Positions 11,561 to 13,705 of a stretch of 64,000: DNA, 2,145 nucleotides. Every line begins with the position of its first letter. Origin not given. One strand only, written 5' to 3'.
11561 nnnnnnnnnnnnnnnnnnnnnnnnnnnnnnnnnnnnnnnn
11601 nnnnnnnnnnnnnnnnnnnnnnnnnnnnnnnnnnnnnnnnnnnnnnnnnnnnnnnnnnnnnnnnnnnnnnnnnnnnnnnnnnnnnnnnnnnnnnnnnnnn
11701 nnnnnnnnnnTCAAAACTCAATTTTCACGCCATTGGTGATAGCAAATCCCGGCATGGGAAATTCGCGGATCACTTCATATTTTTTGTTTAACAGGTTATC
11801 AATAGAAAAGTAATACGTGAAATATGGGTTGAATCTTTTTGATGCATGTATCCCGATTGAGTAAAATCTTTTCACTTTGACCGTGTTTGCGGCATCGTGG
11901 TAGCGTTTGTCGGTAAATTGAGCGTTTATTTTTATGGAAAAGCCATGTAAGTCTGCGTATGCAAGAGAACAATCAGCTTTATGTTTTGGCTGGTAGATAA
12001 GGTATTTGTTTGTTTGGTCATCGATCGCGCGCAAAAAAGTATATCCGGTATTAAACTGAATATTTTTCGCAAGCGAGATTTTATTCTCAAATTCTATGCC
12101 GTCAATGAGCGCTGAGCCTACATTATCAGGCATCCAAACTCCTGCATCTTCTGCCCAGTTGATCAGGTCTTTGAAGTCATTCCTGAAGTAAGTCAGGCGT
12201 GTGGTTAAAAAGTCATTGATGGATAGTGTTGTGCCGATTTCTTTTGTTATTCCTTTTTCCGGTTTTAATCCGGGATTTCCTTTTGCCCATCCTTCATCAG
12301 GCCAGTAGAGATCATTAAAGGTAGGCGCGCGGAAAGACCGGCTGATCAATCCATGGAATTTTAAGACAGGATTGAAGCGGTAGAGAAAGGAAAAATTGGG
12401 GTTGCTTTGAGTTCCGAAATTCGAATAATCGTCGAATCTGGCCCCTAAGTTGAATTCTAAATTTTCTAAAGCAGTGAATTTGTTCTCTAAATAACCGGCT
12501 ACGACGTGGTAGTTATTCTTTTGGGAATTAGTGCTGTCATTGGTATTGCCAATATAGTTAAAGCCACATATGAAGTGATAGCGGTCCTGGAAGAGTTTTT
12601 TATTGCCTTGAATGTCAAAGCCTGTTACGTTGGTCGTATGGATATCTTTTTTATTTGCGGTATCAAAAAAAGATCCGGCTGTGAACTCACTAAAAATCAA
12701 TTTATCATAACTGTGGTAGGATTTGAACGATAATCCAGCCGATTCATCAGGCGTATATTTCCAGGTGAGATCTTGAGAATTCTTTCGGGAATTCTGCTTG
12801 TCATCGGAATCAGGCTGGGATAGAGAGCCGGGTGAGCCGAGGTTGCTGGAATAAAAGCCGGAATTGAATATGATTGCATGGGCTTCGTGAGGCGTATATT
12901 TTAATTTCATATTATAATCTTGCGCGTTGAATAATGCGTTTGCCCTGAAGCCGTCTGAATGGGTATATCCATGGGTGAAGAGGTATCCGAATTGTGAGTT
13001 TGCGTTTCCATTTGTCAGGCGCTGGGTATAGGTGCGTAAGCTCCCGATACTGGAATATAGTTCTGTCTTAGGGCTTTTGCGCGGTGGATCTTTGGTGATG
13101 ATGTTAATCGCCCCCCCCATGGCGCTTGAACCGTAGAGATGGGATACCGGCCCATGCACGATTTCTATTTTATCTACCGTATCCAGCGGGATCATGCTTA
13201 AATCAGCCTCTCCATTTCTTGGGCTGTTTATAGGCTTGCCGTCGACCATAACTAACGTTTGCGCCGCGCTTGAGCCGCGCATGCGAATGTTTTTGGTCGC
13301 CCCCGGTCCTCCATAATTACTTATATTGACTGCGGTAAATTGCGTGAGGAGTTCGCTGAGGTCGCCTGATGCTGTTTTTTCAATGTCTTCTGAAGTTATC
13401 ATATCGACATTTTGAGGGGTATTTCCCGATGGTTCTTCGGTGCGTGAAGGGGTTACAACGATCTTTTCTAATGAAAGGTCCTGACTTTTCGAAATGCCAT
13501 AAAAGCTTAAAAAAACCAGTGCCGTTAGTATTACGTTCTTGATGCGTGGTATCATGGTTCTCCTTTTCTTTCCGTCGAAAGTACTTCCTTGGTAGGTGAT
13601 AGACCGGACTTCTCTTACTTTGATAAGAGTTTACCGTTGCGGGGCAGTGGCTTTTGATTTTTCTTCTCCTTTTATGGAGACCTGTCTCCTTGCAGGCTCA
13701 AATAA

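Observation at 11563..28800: Three copies of a structured AGAAAG-loop / CACCC-hairpin-GGGGUG intergenic element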

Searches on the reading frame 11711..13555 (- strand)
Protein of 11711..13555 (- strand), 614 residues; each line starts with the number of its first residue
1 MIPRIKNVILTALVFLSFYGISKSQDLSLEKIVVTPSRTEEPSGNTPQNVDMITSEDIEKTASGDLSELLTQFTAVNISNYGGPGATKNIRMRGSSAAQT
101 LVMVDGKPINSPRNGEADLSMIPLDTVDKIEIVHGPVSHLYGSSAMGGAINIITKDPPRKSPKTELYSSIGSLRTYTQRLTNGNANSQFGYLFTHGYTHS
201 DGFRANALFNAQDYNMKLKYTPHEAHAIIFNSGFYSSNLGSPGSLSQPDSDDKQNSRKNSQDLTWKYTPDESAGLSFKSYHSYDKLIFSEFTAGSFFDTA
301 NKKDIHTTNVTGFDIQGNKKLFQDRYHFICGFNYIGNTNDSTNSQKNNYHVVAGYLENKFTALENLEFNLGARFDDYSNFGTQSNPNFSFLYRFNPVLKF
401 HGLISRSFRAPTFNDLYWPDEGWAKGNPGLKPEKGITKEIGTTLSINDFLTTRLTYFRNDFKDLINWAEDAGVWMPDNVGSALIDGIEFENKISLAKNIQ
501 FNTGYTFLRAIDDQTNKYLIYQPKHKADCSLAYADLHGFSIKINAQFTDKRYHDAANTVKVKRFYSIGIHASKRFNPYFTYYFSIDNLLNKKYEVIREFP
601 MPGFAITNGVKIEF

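Call 11: find_encoding_contigs(protein=window:11711-13555:-, flank=3000, max_places=6)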
Protein window:11711-13555:- (614 aa): no gene with exactly this product is on record in the collection.

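Call 29: search_protein_families(library=pfam, proteins=[window:11711-13555:-], max_evalue=0.00001)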
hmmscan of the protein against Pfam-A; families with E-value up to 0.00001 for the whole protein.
window:11711-13555:- (614 aa): 2 families
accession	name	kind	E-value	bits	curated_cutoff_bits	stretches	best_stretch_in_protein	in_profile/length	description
PF00593.30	TonB_dep_Rec_b-barrel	-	4e-42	146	27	1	219-588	38-436/436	TonB dependent receptor-like, beta-barrel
PF07715.20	Plug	-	6.1e-26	91.5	23.9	1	45-149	4-107/107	TonB-dependent Receptor Plug Domain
